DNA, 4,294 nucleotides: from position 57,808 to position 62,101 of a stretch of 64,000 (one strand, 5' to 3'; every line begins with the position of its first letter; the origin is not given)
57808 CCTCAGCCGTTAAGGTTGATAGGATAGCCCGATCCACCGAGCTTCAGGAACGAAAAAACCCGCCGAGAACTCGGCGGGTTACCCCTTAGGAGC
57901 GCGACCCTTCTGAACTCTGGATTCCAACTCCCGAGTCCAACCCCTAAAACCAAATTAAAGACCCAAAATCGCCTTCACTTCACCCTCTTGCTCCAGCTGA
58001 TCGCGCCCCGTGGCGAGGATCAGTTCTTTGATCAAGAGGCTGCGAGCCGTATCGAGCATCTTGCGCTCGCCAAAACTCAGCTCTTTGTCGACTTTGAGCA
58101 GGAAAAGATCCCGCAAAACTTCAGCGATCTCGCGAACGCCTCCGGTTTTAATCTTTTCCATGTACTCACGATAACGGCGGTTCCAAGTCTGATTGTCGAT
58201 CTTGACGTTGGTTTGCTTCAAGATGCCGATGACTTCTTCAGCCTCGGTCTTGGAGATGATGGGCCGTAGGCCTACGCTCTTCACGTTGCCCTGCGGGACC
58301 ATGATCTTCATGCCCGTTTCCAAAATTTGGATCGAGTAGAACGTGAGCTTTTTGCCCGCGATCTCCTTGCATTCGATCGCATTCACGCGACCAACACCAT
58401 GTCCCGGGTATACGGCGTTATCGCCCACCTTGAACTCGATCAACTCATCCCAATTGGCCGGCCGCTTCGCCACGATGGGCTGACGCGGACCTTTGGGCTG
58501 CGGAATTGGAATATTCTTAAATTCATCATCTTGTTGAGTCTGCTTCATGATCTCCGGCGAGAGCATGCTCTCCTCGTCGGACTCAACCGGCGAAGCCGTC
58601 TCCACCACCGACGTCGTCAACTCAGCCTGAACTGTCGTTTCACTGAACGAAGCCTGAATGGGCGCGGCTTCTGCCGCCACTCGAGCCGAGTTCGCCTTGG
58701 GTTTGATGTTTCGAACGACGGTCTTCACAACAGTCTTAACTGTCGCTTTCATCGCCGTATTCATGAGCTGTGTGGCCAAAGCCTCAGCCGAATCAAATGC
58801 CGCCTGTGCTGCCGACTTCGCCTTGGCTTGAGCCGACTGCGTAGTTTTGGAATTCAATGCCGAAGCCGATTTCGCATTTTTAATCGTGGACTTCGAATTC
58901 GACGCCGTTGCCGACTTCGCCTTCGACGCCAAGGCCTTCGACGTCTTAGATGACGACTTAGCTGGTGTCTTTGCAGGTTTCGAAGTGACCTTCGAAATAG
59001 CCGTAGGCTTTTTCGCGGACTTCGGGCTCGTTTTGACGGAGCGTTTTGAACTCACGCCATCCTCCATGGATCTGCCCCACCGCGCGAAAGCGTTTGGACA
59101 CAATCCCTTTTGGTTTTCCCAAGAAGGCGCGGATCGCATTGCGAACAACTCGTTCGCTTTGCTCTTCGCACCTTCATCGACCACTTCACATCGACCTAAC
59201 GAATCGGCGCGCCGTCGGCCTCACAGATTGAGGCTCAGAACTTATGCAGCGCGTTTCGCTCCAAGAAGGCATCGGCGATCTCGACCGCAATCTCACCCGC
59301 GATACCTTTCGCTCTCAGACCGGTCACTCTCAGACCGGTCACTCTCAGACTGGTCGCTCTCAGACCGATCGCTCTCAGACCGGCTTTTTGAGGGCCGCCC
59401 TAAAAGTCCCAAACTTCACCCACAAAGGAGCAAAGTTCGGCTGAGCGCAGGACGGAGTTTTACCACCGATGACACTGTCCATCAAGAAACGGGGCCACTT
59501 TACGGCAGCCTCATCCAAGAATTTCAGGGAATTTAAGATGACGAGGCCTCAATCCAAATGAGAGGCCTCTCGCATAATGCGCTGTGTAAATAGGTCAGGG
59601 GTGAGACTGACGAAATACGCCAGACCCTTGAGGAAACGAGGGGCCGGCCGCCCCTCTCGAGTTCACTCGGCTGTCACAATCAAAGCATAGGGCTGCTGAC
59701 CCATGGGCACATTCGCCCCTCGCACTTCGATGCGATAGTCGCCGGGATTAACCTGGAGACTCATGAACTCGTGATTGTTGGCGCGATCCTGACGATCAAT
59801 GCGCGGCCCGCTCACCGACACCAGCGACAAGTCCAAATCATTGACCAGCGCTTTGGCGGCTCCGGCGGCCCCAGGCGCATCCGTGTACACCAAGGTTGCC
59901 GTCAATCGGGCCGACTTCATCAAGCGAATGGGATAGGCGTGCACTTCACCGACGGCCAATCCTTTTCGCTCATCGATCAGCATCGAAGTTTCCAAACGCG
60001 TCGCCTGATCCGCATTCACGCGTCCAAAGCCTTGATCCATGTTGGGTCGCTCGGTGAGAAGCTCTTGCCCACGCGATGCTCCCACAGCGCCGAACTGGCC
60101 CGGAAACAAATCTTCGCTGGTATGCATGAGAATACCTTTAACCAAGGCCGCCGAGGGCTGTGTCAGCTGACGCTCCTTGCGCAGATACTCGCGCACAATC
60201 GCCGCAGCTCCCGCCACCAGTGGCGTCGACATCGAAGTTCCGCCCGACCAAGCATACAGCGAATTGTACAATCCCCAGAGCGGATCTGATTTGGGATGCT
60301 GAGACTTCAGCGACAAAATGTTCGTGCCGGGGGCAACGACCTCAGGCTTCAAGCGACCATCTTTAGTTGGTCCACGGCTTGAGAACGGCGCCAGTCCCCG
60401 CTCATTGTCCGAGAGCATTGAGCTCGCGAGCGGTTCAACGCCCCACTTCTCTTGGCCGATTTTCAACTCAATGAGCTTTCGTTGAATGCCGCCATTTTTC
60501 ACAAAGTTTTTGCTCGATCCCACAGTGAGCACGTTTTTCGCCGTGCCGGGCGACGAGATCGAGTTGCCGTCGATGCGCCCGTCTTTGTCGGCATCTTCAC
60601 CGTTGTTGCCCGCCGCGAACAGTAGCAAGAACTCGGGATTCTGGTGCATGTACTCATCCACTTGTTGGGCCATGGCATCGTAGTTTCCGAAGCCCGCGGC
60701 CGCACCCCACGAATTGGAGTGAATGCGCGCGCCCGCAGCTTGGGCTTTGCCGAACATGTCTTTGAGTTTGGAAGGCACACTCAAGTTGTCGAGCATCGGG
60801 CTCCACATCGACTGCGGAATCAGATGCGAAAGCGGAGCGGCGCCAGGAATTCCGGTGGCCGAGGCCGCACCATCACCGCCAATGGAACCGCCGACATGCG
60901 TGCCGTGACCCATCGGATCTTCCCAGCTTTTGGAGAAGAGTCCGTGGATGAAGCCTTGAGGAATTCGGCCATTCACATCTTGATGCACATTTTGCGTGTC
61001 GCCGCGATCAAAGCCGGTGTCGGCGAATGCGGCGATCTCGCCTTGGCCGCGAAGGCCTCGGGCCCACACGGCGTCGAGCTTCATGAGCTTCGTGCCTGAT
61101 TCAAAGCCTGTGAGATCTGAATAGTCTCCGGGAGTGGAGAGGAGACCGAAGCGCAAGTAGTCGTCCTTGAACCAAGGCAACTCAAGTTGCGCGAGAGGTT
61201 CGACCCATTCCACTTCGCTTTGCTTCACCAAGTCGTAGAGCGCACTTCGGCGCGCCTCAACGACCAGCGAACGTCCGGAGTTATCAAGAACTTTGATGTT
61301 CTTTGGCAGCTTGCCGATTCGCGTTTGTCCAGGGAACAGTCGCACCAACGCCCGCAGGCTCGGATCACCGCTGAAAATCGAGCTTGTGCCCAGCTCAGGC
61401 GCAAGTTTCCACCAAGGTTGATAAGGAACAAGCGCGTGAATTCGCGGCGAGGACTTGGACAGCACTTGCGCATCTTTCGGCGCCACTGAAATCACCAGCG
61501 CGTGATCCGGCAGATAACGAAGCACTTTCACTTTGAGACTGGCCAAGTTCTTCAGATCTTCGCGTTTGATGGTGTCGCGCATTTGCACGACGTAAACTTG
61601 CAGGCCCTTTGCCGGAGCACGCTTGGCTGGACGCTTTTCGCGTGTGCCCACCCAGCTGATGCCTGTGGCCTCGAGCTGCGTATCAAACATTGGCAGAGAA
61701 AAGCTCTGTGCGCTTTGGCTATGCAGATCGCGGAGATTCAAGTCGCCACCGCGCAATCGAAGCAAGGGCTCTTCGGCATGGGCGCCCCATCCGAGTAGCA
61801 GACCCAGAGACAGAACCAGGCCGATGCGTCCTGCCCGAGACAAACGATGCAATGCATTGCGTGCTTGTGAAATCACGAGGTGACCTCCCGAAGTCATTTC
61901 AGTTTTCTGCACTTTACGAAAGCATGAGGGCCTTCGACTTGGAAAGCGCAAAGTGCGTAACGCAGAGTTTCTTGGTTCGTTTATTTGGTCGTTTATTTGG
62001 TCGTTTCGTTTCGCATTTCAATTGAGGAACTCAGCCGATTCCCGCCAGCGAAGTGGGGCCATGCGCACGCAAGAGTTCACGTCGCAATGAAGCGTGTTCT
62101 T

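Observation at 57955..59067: Domain-permuted CarD: CdnL-type module preceded rather than followed by a histone-H1-like basic region and an acidic patch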

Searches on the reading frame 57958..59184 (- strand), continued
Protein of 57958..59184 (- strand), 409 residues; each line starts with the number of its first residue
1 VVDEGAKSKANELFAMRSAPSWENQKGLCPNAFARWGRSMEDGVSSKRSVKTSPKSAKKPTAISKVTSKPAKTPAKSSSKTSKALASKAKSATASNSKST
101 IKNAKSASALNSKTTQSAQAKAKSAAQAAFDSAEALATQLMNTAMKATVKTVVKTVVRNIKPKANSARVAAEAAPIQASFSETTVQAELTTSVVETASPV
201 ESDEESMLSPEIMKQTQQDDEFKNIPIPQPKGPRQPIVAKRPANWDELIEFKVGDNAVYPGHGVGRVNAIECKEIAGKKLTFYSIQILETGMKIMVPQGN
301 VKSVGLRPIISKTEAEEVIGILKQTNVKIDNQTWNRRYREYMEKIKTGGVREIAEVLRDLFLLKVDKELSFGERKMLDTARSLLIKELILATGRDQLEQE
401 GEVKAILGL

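Call 33: predict_structure(alignment_id=A1)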
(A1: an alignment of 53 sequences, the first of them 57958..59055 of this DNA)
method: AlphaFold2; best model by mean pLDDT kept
length: 366 residues; sequences in the alignment: 53
mean_pLDDT: 69.5   pTM: 0.48
mean pLDDT of the five models: 69.5, 68.0, 67.6, 64.5, 64.3
residues with pLDDT >= 90: 115; 70-90: 58; 50-70: 114; < 50: 79
segments of 3 or more residues with pLDDT < 50: 1-3, 63-73, 109-117, 125-127, 134-137, 141-150, 164-167, 169-174, 176-181, 190-192
pLDDT, mean of each block of 10 residues (from residue 1): 52 59 55 53 53 53 46 51 64 73 53 47 49 50 43 51 48 46 51 49 80 92 96 96 96 93 92 93 79 87 92 91 87 92 91 89 86
secondary structure, 60 per line:
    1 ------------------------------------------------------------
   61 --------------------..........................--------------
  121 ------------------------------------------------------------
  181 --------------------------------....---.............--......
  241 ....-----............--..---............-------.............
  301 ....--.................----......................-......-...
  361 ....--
elements in order: H81-106 E213-216 E220-232 E235-244 E250-254 H255-261 H269-280 H288-304 H307-323 H328-349 H351-356 H358-364

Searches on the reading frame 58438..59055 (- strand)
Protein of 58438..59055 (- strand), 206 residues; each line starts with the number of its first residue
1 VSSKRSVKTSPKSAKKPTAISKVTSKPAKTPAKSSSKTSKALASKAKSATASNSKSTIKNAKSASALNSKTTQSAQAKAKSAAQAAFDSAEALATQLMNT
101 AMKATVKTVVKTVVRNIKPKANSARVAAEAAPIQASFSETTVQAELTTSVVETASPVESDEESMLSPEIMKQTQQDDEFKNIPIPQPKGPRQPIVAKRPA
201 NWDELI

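Call 36: search_protein_representatives(protein=window:58438-59055:-)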
Query: 206 residues. Proteins with E-value up to 0.001 (for the whole library): 1; up to 1e-10: 1; up to 1e-30: 1. The best 1 are listed.
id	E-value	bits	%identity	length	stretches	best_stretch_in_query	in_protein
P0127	2.3e-64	232.9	90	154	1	67-206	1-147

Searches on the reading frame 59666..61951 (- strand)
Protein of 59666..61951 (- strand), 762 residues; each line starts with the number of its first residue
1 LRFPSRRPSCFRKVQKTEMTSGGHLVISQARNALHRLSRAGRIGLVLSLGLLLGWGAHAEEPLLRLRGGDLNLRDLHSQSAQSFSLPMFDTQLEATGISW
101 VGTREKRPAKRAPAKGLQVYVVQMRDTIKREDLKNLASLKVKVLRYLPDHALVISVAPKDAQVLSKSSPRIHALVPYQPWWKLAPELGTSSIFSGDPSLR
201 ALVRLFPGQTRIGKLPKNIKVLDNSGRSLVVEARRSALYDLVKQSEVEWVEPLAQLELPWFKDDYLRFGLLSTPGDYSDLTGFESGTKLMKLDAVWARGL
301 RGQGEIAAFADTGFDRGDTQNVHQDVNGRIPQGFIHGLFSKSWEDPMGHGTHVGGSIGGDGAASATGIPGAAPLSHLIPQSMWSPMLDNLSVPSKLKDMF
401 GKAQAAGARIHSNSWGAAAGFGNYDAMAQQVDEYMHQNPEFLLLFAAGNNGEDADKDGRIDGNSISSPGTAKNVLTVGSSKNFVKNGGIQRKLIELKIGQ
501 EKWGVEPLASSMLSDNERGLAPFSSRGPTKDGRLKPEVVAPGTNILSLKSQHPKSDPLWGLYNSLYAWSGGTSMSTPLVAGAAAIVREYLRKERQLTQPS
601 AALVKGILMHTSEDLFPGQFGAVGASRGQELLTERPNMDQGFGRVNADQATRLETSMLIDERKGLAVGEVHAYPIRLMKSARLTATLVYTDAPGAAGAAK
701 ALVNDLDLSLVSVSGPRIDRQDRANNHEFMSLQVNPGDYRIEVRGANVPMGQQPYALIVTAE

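Call 46: search_protein_families(library=pfam, proteins=[window:59666-61951:-], max_evalue=0.00001)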
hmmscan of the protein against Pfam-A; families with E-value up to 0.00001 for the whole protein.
window:59666-61951:- (762 aa): 1 family
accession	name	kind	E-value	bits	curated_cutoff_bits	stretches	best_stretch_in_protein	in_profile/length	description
PF00082.27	Peptidase_S8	-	4.3e-40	138.3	21.8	1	344-615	51-276/288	Subtilase family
